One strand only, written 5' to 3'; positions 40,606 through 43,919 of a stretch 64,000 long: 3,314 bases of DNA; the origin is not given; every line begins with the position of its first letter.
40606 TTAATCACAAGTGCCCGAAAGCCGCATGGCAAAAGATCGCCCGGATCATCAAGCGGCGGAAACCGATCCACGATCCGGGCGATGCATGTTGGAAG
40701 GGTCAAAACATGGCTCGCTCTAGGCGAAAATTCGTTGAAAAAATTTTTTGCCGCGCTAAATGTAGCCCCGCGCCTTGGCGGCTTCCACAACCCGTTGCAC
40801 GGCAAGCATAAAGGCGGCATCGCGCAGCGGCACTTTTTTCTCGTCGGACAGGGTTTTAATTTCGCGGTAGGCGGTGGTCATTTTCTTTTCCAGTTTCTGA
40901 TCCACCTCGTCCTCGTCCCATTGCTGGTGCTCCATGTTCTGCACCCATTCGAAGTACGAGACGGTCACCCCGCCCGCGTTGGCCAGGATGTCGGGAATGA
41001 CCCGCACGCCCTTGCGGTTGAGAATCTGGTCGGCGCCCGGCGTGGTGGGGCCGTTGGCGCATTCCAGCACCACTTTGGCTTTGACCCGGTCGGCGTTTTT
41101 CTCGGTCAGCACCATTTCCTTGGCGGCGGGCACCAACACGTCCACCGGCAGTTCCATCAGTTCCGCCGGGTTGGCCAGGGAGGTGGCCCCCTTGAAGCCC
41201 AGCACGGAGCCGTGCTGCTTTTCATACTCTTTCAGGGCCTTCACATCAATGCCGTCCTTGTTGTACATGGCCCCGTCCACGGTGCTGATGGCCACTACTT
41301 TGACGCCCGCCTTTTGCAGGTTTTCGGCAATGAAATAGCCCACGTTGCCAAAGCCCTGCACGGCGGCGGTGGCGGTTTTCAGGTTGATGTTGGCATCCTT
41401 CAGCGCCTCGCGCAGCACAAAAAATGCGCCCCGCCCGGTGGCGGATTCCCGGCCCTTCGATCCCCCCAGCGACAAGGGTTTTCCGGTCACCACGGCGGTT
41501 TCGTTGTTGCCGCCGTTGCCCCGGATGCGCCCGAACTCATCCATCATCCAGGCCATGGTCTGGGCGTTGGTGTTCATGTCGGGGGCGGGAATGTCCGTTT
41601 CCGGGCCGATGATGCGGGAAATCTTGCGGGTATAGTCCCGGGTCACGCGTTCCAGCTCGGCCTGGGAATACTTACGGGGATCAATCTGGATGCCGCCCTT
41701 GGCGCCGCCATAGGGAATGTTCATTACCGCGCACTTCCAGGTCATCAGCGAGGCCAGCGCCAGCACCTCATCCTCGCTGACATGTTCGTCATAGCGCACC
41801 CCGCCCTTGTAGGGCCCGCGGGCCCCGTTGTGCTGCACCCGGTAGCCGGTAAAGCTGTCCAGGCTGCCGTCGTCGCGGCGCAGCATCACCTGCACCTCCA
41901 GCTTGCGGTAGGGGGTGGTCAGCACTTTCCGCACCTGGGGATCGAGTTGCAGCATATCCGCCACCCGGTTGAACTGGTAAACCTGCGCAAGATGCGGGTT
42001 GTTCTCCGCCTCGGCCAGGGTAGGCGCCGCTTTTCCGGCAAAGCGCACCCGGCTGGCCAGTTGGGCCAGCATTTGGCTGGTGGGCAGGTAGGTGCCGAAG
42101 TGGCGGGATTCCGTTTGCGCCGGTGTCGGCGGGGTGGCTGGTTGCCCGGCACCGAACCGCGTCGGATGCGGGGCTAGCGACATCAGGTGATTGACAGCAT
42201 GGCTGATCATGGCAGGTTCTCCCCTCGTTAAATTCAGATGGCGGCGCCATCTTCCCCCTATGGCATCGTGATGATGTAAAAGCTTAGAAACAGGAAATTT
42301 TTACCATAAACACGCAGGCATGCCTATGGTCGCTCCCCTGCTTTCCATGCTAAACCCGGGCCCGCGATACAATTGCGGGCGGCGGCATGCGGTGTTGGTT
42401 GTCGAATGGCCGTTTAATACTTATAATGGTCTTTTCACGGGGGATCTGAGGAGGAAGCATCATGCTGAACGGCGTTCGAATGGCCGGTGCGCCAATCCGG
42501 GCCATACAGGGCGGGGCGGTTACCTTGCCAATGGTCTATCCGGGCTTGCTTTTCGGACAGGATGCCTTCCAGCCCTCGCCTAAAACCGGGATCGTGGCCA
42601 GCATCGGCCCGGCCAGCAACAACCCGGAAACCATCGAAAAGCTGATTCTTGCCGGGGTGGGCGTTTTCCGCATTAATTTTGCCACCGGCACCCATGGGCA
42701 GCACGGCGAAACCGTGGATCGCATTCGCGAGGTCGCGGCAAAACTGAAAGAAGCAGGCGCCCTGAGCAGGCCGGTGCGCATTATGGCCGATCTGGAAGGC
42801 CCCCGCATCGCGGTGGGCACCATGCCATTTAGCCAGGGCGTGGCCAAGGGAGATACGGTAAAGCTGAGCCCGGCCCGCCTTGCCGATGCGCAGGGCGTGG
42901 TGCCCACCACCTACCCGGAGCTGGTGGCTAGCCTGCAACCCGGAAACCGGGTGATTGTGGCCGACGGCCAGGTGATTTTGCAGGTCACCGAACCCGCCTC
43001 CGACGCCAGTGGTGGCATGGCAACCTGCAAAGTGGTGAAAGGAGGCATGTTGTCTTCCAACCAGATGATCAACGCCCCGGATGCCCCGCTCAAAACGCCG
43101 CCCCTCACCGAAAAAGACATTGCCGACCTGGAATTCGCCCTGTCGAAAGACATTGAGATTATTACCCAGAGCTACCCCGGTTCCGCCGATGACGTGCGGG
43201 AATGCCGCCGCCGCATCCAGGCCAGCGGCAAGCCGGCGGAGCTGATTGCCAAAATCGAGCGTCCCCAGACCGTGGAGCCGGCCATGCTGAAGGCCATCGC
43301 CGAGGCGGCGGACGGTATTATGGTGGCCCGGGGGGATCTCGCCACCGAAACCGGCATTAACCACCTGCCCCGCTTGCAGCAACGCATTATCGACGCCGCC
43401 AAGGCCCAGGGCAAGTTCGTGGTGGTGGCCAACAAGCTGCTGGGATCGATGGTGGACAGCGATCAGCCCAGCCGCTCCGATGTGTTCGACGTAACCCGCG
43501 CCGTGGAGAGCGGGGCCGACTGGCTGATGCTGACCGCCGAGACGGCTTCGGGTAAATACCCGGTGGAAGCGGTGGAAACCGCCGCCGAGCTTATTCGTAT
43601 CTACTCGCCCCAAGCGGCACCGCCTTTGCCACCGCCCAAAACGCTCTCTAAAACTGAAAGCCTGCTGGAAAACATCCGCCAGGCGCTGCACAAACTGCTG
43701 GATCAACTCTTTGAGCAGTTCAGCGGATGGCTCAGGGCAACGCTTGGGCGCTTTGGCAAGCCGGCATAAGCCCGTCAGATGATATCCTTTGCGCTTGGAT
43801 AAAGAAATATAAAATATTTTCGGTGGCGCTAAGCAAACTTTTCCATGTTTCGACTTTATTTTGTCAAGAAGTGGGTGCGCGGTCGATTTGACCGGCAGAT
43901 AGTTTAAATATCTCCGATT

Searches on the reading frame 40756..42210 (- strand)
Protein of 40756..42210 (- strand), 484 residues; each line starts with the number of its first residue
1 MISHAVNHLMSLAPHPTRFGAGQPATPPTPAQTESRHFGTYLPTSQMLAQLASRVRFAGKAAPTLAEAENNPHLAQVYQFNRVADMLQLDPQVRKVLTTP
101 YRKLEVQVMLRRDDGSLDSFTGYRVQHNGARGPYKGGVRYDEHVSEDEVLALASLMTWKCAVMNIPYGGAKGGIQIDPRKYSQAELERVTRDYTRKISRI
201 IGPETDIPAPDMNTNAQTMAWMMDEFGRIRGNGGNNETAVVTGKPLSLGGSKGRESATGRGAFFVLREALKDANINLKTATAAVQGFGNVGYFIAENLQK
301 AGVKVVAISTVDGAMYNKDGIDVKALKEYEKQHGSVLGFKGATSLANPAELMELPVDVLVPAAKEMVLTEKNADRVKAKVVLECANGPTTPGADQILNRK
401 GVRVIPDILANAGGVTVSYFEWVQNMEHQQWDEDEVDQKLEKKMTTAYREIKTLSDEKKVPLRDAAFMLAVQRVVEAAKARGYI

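Call 94: search_protein_families(library=pfam, proteins=[window:40756-42210:-], max_evalue=0.00001)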
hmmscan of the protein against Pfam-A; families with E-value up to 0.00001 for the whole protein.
window:40756-42210:- (484 aa): 2 families
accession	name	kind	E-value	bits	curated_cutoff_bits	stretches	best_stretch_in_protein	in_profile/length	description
PF00208.27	ELFV_dehydrog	-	5.2e-78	262.5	23.4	1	249-482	1-241/241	Glutamate/Leucine/Phenylalanine/Valine dehydrogenase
PF02812.23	ELFV_dehydrog_N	-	3.9e-56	188.7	25.3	1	100-226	1-127/129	Glu/Leu/Phe/Val dehydrogenase, dimerisation domain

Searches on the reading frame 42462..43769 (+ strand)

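Call 94: search_protein_families(library=pfam, proteins=[window:42462-43769:+], max_evalue=0.00001)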
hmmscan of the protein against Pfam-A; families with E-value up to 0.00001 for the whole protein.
window:42462-43769:+ (435 aa): 1 family
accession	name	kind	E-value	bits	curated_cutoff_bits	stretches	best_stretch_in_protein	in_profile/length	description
PF00224.27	PK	-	6.2e-79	265.9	30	1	41-371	3-328/328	Pyruvate kinase, barrel domain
